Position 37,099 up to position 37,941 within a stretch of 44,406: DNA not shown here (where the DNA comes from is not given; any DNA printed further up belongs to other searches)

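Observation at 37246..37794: Phage-encoded HslV/proteasome-beta-like threonine hydrolase lacking a canonical start codon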

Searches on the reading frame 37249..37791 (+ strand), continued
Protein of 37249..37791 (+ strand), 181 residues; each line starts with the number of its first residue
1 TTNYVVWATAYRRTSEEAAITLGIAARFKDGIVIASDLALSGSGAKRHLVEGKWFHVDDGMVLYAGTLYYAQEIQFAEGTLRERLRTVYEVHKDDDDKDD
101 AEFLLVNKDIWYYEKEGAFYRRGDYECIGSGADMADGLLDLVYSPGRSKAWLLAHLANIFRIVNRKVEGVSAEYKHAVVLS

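Call 36: search_solved_structures(query=A3, max_evalue=0.01, show_alignments=2)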
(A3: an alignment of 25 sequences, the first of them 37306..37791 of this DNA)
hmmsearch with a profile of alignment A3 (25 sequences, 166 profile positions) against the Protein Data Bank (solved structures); distinct sequences matched with E-value up to 0.01: 7.
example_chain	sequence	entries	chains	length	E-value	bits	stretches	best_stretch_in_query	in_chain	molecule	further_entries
1q5q_H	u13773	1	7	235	8.8e-06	28.9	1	90-142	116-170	proteasome beta-type subunit 1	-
5fmg_N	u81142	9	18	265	1.1e-05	28.6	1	2-77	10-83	PROTEASOME SUBUNIT BETA TYPE | 20S proteasome beta-7 subunit | Proteasome subunit beta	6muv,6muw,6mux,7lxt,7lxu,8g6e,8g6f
8w2f_N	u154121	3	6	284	1.5e-05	28.2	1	2-77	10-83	Proteasome subunit beta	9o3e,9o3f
9q6f_N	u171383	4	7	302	1.9e-05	27.9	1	2-77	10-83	Proteasome subunit beta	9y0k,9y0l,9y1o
1q5r_H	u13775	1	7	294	3.9e-05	26.8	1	90-142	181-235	proteasome beta-type subunit 1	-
2h6j_H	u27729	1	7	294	4.3e-05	26.7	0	90-142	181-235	Proteasome beta-type subunit 1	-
8ysx_F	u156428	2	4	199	0.0022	21.1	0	3-151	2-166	Proteasome subunit beta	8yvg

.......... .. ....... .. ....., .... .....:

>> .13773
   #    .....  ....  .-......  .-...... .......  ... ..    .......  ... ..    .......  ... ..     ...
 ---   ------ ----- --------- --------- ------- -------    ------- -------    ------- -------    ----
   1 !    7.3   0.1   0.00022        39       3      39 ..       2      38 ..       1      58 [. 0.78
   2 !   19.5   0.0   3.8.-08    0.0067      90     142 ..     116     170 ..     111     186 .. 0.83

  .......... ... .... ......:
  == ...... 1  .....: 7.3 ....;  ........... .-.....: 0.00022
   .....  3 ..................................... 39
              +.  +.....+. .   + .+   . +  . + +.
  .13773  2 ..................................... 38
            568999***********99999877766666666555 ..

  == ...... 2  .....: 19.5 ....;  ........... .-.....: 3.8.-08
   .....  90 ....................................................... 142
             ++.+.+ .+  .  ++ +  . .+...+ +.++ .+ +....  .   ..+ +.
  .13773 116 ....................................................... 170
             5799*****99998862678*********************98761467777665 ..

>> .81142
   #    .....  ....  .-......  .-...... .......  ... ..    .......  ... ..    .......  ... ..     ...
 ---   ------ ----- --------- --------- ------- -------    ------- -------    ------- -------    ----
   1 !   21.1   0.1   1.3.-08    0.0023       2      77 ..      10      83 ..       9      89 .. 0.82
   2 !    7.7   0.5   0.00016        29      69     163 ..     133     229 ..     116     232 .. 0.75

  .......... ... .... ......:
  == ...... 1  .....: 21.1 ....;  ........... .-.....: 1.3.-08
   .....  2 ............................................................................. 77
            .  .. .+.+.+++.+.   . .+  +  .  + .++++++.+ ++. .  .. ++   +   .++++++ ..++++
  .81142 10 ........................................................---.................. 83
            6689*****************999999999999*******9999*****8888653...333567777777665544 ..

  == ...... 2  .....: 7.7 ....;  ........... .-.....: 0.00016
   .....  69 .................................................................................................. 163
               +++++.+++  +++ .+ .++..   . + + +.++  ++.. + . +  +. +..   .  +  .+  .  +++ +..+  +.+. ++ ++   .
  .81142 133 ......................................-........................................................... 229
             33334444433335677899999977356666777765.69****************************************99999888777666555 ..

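Call 38: fold_search(model_id=the predicted structure, library=viral)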
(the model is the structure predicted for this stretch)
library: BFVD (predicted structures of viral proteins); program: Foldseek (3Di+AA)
matches with E <= 10: 384; with E <= 0.001: 37
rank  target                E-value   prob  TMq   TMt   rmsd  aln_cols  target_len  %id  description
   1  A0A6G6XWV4            6.4e-11  1.00  0.77  0.59   3.9       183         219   16  (no name in the UniProt tables at hand)
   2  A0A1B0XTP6            1.1e-10  1.00  0.80  0.71   4.3       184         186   12  (no name in the UniProt tables at hand)
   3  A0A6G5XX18            2.2e-10  1.00  0.80  0.73   3.0       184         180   12  (no name in the UniProt tables at hand)
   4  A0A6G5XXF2            2.6e-10  1.00  0.79  0.65   3.7       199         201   14  (no name in the UniProt tables at hand)
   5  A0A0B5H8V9            3.3e-10  1.00  0.76  0.72   3.7       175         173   15  Uncharacterized protein [Vibrio phage phi 3]
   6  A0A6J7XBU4            4.0e-10  1.00  0.79  0.67   4.4       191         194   17  HslV ATP-dependent protease HslVU (ClpYQ), peptidase subunit [uncultured Caudovirales phage]
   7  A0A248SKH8            4.5e-10  1.00  0.77  0.68   3.9       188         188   15  (no name in the UniProt tables at hand)
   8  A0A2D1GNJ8            5.5e-09  1.00  0.77  0.35   3.9       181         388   16  (no name in the UniProt tables at hand)
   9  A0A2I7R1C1            7.0e-09  1.00  0.75  0.45   4.7       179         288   14  (no name in the UniProt tables at hand)
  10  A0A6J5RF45            1.6e-08  1.00  0.76  0.65   3.7       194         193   12  Uncharacterized protein [uncultured Caudovirales phage]
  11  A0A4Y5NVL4            3.4e-08  1.00  0.60  0.58   6.0       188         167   16  (no name in the UniProt tables at hand)
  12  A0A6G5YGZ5            6.6e-08  1.00  0.67  0.40   7.8       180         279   18  (no name in the UniProt tables at hand)
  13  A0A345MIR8            9.0e-08  1.00  0.69  0.56   5.2       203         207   15  Uncharacterized protein [Gordonia phage Daredevil]
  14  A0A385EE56            1.1e-07  1.00  0.62  0.68   5.2       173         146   15  Proteasome subunit beta [Caulobacter phage CcrBL9]
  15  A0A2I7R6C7            4.4e-07  1.00  0.67  0.41   5.6       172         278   13  (no name in the UniProt tables at hand)
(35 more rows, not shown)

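Call 42: find_encoding_contigs(protein=P0039, flank=3000, max_places=3)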
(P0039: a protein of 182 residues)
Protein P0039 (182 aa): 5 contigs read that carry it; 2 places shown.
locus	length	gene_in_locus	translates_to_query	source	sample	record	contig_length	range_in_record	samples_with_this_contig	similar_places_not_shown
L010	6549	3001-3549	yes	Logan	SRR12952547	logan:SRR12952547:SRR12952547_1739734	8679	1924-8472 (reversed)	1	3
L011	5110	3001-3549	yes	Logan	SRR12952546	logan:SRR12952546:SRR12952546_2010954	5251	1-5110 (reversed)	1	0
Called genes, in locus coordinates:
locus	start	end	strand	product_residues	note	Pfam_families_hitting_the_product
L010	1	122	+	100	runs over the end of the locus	-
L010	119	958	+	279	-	PF13481:AAA_25, PF03796:DnaB_C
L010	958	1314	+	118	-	-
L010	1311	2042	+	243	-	PF00149:Metallophos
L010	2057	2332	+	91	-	-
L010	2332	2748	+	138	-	-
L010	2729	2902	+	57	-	-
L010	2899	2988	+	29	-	-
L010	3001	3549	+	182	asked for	-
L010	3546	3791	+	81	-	-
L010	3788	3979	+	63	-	-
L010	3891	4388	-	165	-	-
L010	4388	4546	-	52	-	-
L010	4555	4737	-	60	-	-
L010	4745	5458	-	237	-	PF13385:Laminin_G_3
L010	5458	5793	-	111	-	-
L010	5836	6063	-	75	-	-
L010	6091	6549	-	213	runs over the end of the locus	PF00089:Trypsin (weak), PF13365:Trypsin_2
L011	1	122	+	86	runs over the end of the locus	?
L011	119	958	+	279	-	PF13481:AAA_25, PF03796:DnaB_C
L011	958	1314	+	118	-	-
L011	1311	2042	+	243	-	PF00149:Metallophos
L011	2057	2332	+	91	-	-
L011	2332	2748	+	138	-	-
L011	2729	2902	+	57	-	-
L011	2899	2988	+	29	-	-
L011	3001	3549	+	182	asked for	-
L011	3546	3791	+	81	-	-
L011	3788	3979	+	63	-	-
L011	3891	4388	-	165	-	-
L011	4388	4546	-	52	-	-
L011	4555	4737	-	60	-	-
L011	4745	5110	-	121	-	?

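Call 43: find_encoding_contigs(protein=P0034, flank=3000, max_places=3)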
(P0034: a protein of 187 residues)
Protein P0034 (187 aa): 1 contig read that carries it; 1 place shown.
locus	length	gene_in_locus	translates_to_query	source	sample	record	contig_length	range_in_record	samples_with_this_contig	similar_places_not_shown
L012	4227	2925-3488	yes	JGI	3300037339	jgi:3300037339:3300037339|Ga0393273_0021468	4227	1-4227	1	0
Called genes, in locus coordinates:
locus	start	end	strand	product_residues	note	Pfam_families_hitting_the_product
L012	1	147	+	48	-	?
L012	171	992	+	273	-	PF13481:AAA_25, PF03796:DnaB_C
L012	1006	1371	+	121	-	-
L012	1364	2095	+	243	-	PF00149:Metallophos (weak)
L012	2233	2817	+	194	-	-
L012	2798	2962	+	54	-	-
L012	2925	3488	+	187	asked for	-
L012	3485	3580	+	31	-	-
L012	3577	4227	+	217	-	?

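Call 47: find_related_loci(query=A3, collection=viral_contigs, flank=3000)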
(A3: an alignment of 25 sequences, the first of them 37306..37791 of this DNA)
Query A3 (162 aa) in viral_contigs; peptide patterns used: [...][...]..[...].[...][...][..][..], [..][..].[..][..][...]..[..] (x = any residue, [..] = any of these).
54 stretches matched a pattern; 3 encode a relative of the query (tblastn E <= 1e-3); 3 distinct loci.
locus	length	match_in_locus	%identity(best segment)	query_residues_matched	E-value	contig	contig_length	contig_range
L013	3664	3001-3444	47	1-146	2e-37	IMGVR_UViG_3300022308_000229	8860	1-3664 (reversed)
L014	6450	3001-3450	47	1-147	8e-37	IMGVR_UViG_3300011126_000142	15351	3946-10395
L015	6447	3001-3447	45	1-146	1e-29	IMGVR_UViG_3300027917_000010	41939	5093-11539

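Call 48: find_related_loci(query=A3, collection=metagenome_contigs, flank=3000)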
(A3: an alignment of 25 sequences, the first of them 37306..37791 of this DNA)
Query A3 (162 aa) in metagenome_contigs; peptide patterns used: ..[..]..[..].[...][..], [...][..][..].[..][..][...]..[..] (x = any residue, [..] = any of these).
228 stretches matched a pattern; 15 encode a relative of the query (tblastn E <= 1e-3); 15 distinct loci.
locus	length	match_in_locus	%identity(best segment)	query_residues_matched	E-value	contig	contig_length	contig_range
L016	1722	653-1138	82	1-162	3e-97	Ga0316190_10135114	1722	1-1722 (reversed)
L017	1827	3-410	84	27-162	2e-82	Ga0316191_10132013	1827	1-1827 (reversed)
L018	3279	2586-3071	60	1-160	5e-61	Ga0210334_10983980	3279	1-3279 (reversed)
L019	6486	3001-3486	57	1-160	5e-59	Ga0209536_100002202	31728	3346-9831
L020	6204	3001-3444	47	1-146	6e-37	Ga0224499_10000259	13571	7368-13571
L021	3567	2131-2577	46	1-147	4e-35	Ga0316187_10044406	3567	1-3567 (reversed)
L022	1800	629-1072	43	1-146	8e-34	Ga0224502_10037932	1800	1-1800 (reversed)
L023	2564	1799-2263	44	1-151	1e-31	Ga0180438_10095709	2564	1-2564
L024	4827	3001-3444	43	1-146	9e-28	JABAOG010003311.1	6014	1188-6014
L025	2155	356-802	45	1-146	4e-28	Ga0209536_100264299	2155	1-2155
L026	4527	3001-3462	38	1-151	1e-27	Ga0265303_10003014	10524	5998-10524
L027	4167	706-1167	38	1-151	3e-27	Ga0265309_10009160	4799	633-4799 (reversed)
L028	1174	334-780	44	1-146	3e-26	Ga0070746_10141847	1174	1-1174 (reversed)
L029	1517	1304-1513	45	1-71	6e-17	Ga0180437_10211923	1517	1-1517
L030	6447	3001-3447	45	1-146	3e-29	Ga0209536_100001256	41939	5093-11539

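Call 52: list_cluster_members(proteins=[P0019, P0003, P0018, P0013, P0009])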
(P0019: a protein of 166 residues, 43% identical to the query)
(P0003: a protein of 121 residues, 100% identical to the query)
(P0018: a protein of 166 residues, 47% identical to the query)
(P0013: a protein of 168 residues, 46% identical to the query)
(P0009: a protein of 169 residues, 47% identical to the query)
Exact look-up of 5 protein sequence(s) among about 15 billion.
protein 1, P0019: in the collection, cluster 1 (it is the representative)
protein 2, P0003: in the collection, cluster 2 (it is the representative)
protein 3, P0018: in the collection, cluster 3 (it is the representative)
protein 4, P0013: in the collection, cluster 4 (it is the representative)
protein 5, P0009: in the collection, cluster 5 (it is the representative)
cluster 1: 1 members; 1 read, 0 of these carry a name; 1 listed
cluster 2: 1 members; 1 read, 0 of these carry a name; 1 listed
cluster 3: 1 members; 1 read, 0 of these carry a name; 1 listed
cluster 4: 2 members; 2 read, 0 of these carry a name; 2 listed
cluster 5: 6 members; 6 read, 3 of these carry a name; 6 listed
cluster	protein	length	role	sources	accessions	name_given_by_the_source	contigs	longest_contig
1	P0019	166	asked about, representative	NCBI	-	-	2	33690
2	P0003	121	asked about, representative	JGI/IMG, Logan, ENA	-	-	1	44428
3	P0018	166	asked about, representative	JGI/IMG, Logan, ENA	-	-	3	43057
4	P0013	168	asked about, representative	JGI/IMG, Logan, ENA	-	-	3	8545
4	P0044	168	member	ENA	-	-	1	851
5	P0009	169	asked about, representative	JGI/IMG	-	20S proteasome alpha/beta subunit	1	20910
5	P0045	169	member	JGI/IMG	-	20S proteasome alpha/beta subunit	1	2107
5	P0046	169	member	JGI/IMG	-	20S proteasome alpha/beta subunit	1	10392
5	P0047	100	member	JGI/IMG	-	-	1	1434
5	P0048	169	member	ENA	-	-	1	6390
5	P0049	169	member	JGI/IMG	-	-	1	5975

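Call 53: search_solved_structures(query=A3, max_evalue=10)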
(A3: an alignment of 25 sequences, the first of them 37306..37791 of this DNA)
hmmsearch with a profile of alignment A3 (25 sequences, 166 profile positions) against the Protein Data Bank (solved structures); distinct sequences matched with E-value up to 10: 91 (the best 60 are shown).
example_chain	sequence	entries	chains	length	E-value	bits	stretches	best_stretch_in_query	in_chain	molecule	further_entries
1q5q_H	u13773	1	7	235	8.8e-06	28.9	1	90-142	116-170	proteasome beta-type subunit 1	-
5fmg_N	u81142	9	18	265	1.1e-05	28.6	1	2-77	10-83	PROTEASOME SUBUNIT BETA TYPE | 20S proteasome beta-7 subunit | Proteasome subunit beta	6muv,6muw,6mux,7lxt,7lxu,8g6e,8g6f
8w2f_N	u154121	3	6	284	1.5e-05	28.2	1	2-77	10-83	Proteasome subunit beta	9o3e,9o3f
9q6f_N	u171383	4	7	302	1.9e-05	27.9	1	2-77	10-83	Proteasome subunit beta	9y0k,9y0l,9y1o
1q5r_H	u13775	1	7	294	3.9e-05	26.8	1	90-142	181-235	proteasome beta-type subunit 1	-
2h6j_H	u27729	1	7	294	4.3e-05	26.7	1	90-142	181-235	Proteasome beta-type subunit 1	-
8ysx_F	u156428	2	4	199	0.0022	21.1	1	3-151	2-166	Proteasome subunit beta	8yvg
6avo_A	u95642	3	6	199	0.012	18.7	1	3-144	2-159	Proteasome subunit beta type-9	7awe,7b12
6e5b_N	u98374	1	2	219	0.012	18.7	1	2-144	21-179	Proteasome subunit beta type-9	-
6td5_L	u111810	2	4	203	0.017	18.2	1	2-42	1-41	Proteasome subunit beta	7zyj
6ocw_H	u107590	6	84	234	0.019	18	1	91-129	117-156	Proteasome subunit beta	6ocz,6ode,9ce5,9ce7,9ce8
2fhg_H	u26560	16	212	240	0.021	17.9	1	91-129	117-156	proteasome, beta subunit | Proteasome (Beta subunit) PrcB | Proteasome subunit beta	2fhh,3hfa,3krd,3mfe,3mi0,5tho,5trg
6z46_H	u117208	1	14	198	0.021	17.9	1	90-131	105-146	Proteasome subunit beta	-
7dr6_W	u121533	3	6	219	0.025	17.7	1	2-151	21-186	Proteasome subunit beta type-9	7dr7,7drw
4qv0_K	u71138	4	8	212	0.025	17.7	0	2-37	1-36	Proteasome subunit beta type-5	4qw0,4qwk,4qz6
5ovu_A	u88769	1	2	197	0.058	16.5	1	4-128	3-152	BETA-PROTEOBACTERIA PROTEASOME HOMOLOGUE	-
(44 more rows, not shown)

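Call 58: search_protein_families(library=ncbifam, proteins=[window:37306-37791:+, P0009, P0018], max_evalue=0.1)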
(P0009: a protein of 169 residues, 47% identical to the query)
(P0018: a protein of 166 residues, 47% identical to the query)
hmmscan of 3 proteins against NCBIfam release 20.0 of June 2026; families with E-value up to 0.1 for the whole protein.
window:37306-37791:+ (162 aa): 2 families
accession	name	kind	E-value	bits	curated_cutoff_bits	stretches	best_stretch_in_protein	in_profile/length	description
TIGR03690.1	20S_bact_beta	equivalog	0.029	14.1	191.9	0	91-130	121-160/222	proteasome subunit beta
TIGR03634.1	arc_protsome_B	equivalog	0.037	13.6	224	0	104-127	124-147/185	archaeal proteasome endopeptidase complex subunit beta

P0009 (169 aa): 3 families
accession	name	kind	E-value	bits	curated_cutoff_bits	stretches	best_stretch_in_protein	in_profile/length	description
TIGR03690.1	20S_bact_beta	equivalog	4.6e-05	23.2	191.9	1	4-58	3-58/222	proteasome subunit beta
TIGR03634.1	arc_protsome_B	equivalog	0.00017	21.2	224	1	97-157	111-170/185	archaeal proteasome endopeptidase complex subunit beta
NF041810.1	Avs1b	equivalog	0.012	12.7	1500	1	44-113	1364-1433/1931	AVAST type 1 anti-phage system protease Avs1b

P0018 (166 aa): 0 families

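Call 59: find_encoding_contigs(protein=P0009, flank=6000, max_places=2)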
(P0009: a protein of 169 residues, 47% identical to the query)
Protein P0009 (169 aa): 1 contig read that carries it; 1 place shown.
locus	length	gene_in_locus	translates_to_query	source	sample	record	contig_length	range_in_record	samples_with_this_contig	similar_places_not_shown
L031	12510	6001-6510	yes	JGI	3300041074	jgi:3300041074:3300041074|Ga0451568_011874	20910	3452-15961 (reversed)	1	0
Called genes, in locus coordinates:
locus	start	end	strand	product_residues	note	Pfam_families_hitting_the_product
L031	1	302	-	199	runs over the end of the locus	PF11753:DUF3310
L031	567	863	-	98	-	-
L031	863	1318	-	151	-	-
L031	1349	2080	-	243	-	PF09588:YqaJ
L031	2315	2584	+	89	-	-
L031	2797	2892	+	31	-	-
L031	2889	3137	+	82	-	-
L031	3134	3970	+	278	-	PF03796:DnaB_C, PF13481:AAA_25 (weak)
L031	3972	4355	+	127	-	-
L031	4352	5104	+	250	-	-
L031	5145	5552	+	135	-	PF09723:Zn_ribbon_8 (weak)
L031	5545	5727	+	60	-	-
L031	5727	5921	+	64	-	-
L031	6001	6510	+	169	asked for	PF00227:Proteasome (faint)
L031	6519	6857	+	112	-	-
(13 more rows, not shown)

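Call 69: find_homologous_proteins(query=A5, max_evalue=0.001)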
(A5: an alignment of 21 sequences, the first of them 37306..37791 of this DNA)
Query A5 (21 sequences) (162 aa, profile of the alignment): 48 proteins with E <= 0.001 among 8000 candidates.
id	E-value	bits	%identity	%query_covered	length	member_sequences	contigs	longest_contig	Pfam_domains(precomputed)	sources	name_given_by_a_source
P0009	2.7e-60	221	47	90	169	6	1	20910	PF00227.32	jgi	jgi:20S proteasome alpha/beta subunit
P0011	1.5e-59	219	47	91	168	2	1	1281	PF00227.32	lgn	-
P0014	3.2e-59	217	47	91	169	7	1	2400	PF00227.32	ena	-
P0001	3.3e-59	217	82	100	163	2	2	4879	-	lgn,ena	-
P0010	5.6e-59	217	48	91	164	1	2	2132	PF00227.32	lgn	-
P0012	9.8e-59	216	45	91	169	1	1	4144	PF00227.32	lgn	-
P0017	1.4e-57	212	46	90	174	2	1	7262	PF00227.32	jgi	jgi:20S proteasome alpha/beta subunit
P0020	2.9e-57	211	43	91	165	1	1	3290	PF00227.32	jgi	jgi:20S proteasome alpha/beta subunit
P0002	1.4e-56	209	78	100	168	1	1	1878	-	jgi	jgi:20S proteasome alpha/beta subunit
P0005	1.6e-56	209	60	99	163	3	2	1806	-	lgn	-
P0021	1.7e-55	205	44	91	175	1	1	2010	PF00227.32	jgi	jgi:20S proteasome alpha/beta subunit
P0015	1.6e-54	202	44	98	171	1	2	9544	PF00227.32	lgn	-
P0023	2.9e-54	201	45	91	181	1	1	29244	PF00227.32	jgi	jgi:20S proteasome alpha/beta subunit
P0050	3.0e-54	201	46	91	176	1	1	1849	PF00227.32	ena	-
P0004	1.9e-53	199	61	96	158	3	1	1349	-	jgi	jgi:hypothetical protein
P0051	9.4e-50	187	38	93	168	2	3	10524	PF00227.32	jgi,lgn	-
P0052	1.7e-49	186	43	90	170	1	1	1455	PF00227.32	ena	-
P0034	1.3e-48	183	27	96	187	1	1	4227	-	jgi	jgi:hypothetical protein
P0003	1.3e-39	154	100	75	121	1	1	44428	-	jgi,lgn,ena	-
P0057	4.0e-6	45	-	-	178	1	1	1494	PF00227.32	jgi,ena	-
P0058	6.0e-6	44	-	-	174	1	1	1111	PF00227.32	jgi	jgi:ATP-dependent HslUV protease, peptidase subunit HslV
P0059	7.1e-6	44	-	-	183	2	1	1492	PF00227.32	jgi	jgi:ATP-dependent HslUV protease subunit HslV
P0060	7.3e-6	44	-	-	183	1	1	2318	PF00227.32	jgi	jgi:ATP-dependent HslUV protease, peptidase subunit HslV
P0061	1.1e-5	43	31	17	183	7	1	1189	PF00227.32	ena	-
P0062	1.7e-5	43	-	-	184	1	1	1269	PF00227.32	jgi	jgi:ATP-dependent HslUV protease subunit HslV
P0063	1.8e-5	43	35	21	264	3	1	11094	PF00227.32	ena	-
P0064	3.5e-5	42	-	-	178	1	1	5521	PF00227.32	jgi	jgi:ATP-dependent HslUV protease subunit HslV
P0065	6.4e-5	41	-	-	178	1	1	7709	PF00227.32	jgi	jgi:ATP-dependent HslUV protease subunit HslV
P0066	7.2e-5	41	-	-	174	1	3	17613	PF00227.32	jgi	-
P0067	7.2e-5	41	-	-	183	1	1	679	PF00227.32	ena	-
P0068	8.0e-5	40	-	-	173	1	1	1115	PF00227.32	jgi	jgi:ATP-dependent HslUV protease, peptidase subunit HslV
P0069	8.5e-5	40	-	-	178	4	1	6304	PF00227.32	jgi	jgi:ATP-dependent HslUV protease subunit HslV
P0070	1.0e-4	40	-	-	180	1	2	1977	PF00227.32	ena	-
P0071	1.0e-4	40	-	-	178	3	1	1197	PF00227.32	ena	-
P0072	1.1e-4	40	-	-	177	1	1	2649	PF00227.32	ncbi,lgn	-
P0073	1.4e-4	40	-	-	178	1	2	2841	PF00227.32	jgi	jgi:ATP-dependent HslUV protease subunit HslV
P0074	1.5e-4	40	-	-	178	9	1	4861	PF00227.32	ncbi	-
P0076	2.5e-4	39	-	-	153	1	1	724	PF00227.32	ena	-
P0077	3.2e-4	38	-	-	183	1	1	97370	PF00227.32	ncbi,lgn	ncbi:MAG: ATP-dependent protease subunit HslV [Candidatus Omnitrophota bacterium]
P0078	4.5e-4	38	-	-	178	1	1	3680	PF00227.32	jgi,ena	jgi:ATP-dependent HslUV protease subunit HslV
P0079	5.4e-4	38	-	-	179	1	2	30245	PF00227.32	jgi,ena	-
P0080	7.7e-4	37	-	-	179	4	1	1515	PF00227.32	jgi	jgi:ATP-dependent HslUV protease subunit HslV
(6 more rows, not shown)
